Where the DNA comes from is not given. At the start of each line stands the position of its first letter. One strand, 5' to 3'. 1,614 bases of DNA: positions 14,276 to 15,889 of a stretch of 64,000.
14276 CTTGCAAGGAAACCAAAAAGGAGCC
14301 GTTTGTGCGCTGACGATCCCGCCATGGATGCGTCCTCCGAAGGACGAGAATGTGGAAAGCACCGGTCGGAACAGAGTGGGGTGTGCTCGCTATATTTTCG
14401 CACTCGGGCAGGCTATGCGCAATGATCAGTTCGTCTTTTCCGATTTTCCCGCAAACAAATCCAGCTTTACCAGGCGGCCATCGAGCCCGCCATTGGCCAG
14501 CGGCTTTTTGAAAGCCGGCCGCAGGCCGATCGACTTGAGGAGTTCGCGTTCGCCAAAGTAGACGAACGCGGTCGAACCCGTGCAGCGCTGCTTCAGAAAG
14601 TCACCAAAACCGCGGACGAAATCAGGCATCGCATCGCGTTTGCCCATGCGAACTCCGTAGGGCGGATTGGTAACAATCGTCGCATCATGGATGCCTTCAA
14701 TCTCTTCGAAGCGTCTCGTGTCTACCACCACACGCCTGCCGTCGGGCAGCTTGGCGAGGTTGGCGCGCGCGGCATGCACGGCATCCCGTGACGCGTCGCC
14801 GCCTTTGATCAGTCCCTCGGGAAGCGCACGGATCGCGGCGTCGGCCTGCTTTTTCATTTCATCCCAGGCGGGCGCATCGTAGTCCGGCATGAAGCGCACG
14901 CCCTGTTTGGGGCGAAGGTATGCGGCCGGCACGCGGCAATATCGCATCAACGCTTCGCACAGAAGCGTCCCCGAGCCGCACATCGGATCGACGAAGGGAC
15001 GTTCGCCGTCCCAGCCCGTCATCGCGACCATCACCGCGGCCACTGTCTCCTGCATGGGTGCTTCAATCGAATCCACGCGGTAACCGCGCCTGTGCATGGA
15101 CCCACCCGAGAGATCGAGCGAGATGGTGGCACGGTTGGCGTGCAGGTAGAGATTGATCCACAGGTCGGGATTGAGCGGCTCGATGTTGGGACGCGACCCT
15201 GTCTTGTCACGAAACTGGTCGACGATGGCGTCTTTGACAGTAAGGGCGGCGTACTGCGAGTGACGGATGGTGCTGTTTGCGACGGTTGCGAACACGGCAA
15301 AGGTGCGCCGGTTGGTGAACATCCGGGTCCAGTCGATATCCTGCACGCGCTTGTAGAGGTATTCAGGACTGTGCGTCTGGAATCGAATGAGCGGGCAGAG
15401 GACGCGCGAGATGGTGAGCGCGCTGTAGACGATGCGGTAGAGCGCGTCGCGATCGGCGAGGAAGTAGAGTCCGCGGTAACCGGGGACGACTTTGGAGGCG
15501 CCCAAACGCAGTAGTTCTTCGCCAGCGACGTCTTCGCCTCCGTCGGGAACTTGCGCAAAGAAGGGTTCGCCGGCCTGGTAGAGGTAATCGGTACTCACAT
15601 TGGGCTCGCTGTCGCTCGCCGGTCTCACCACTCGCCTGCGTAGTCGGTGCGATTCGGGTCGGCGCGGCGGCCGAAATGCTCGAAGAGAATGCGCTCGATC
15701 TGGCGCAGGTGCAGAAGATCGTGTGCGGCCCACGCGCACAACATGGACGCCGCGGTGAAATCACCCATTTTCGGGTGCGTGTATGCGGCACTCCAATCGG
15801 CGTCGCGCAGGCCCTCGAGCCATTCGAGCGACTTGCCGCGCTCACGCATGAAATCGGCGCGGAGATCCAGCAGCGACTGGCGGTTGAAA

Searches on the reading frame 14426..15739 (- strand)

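Call 16: search_protein_families(library=pfam, proteins=[window:14426-15739:-])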
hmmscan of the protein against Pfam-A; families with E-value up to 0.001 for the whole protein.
window:14426-15739:- (437 aa): 3 families
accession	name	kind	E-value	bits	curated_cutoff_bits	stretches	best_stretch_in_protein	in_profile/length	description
PF01170.24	UPF0020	-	3.2e-34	118.8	22.3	1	218-424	1-196/197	RMKL-like, methyltransferase domain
PF02926.22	THUMP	-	4.9e-17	62.5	20.6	1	126-209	5-84/84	THUMP domain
PF22020.1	RlmL_1st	-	2.4e-05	24.7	27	1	60-114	2-55/55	RlmL ferredoxin-like domain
